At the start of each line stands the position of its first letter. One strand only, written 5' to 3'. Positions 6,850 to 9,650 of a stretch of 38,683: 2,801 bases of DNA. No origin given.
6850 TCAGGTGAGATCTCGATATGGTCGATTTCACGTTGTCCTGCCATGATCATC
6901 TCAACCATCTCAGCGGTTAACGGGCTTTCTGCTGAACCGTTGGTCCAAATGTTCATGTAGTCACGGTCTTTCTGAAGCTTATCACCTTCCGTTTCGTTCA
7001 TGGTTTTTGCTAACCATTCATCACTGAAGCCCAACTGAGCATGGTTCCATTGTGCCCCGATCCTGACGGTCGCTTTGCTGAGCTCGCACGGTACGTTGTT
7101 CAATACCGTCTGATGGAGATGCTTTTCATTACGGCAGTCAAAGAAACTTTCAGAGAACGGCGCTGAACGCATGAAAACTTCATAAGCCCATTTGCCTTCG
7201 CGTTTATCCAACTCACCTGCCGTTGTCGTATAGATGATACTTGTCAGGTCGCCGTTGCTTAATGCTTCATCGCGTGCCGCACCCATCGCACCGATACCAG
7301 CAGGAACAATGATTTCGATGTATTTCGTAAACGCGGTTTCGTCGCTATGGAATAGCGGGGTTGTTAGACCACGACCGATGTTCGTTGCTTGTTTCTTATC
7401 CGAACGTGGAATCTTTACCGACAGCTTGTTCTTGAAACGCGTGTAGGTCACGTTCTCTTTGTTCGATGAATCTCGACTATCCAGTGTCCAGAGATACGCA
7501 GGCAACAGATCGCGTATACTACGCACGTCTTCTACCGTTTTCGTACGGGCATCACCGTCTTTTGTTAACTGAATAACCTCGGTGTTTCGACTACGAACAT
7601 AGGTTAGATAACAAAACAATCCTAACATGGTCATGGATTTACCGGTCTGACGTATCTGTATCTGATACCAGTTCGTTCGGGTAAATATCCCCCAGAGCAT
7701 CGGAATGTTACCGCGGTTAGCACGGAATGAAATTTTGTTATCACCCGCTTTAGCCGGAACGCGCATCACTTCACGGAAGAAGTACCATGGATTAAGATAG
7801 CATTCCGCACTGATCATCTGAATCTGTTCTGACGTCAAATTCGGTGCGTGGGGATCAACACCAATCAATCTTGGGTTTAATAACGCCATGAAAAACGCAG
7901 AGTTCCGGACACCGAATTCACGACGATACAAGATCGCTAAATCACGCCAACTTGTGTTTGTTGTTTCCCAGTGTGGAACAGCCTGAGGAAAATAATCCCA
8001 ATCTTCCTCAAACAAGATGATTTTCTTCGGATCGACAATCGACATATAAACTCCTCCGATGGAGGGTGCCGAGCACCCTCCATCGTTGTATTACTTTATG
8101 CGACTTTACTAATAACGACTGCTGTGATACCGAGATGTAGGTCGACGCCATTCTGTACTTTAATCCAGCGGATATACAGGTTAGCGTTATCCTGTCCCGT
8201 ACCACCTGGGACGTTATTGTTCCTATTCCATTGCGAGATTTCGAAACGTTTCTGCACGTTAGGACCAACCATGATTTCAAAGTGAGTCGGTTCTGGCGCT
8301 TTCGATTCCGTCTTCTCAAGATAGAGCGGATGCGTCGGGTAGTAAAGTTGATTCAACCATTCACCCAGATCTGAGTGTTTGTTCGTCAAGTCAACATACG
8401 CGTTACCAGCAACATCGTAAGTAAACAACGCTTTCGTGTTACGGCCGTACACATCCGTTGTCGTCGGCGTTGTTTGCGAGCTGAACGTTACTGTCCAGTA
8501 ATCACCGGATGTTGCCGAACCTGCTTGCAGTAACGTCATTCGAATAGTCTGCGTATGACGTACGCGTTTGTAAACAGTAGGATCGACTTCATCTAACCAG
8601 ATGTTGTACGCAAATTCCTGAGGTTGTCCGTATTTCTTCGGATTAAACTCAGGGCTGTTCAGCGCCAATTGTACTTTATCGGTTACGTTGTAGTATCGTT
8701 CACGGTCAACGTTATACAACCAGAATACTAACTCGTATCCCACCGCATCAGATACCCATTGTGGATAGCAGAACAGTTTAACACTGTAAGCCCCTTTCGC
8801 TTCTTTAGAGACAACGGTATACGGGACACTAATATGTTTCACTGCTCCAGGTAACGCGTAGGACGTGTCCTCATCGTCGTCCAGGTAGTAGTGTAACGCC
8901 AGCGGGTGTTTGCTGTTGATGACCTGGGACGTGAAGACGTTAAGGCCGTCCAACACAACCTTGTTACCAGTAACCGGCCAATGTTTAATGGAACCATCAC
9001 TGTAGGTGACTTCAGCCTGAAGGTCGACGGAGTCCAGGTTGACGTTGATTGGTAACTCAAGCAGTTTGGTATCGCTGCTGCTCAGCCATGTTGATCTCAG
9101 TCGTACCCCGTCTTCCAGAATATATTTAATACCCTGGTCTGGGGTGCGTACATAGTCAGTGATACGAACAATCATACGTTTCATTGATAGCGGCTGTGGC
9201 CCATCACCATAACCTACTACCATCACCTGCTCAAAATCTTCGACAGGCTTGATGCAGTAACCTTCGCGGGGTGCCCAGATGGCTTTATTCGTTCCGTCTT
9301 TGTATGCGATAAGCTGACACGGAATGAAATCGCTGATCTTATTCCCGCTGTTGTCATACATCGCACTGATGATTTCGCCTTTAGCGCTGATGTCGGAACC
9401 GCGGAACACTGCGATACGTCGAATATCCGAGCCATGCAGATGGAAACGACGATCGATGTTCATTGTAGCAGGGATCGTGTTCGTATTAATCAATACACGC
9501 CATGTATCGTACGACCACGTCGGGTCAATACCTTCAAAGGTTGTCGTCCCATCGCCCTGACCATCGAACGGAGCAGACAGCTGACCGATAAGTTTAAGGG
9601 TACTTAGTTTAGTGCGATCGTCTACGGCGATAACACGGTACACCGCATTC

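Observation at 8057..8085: Exceptionally stable hairpin directly in front of the terminase ribosome-binding site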

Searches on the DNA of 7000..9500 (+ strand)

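Call 4: search_dna_similar(query=window:7000-9500:+, collection=phages, mode=near, max_rows=30)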
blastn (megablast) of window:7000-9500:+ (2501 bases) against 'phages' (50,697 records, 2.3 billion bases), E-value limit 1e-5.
Records with a match: 2; places in all: 2; records where one place covers at least 80% of the query: 2.
Best place of each record, by identity: 95-99% 2.
By first word of the organism name: Escherichia 2.
By host as written in the record: Escherichia coli 2.
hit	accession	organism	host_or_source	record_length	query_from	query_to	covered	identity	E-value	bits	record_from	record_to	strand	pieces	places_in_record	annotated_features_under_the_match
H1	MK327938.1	Escherichia phage vB_EcoM_Goslar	Escherichia coli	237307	1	2501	100%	96.5%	0e+0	4137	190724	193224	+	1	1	hypothetical protein (x2)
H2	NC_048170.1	Escherichia phage vB_EcoM_Goslar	Escherichia coli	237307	1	2501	100%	96.5%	0e+0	4137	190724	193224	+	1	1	virion structural protein | terminase large subunit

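Call 6: get_annotated_region(hit=H2, flank=6000)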
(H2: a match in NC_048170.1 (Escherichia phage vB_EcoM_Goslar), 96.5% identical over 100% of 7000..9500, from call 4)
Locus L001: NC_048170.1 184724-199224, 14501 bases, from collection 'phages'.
description: Escherichia phage vB_EcoM_Goslar, complete genome.
organism: Escherichia phage vB_EcoM_Goslar (NCBI taxid 2502409)
taxonomy: Viruses; Duplodnaviria; Heunggongvirae; Uroviricota; Caudoviricetes; Goslarvirus; Goslarvirus goslar
host: Escherichia coli; source: duck dung; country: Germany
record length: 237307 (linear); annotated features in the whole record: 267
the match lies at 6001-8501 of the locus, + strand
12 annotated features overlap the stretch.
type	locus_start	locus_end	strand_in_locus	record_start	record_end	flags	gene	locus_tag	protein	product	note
CDS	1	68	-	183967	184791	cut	-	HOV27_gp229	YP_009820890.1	hypothetical protein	-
CDS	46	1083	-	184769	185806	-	-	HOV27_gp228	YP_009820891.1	hypothetical protein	-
CDS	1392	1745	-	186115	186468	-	-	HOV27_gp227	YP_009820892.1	hypothetical protein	-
CDS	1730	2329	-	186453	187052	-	-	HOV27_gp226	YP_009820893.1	hypothetical protein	-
CDS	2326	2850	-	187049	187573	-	-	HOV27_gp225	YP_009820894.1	hypothetical protein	-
CDS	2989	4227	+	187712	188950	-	-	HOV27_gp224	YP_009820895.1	hypothetical protein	weakly similar to hypothetical protein [Ralstonia phage RSL2]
CDS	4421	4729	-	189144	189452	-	-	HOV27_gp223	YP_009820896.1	hypothetical protein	-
CDS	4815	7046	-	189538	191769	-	-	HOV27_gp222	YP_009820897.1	terminase large subunit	weakly similar to ORF025 [Pseudomonas virus phiKZ]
CDS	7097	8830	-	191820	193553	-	-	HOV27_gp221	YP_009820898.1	virion structural protein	weakly similar to putative virion structural protein [Erwinia phage vB_EamM_Simmy50]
CDS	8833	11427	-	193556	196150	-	-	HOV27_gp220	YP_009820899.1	hypothetical protein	weakly similar to putative virion structural protein [Erwinia phage vB_EamM_Simmy50]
CDS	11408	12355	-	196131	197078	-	-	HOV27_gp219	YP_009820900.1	hypothetical protein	weakly similar to putative virion structural protein [Erwinia phage vB_EamM_Special G]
CDS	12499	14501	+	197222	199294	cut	-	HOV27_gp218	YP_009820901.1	tail sheath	ORF029 [Pseudomonas virus phiKZ]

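Call 68: search_rna_families(source=window, start=7950, end=8200, threshold=evalue, max_evalue=10)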
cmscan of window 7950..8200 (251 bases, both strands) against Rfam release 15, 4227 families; matches with E-value up to 10: 4.
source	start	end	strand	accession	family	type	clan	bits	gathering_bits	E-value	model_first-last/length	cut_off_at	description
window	8057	8108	-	RF00243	traJ_5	Cis-reg;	CL00016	20.6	50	0.37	19-72/109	no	traJ 5' UTR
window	8057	8085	+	RF00107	FinP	Gene;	CL00016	17.2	45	0.49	39-68/76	no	FinP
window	7983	8028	-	RF03171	mir-1012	Gene; miRNA;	-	15.3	70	3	1-59/59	no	mir-1012 microRNA precursor family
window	7991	8027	+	RF04344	Plastid-psbA-3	Cis-reg;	CL00153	14.1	48.4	7.5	9-45/57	no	Plastid-psbA-3 3UTR RNA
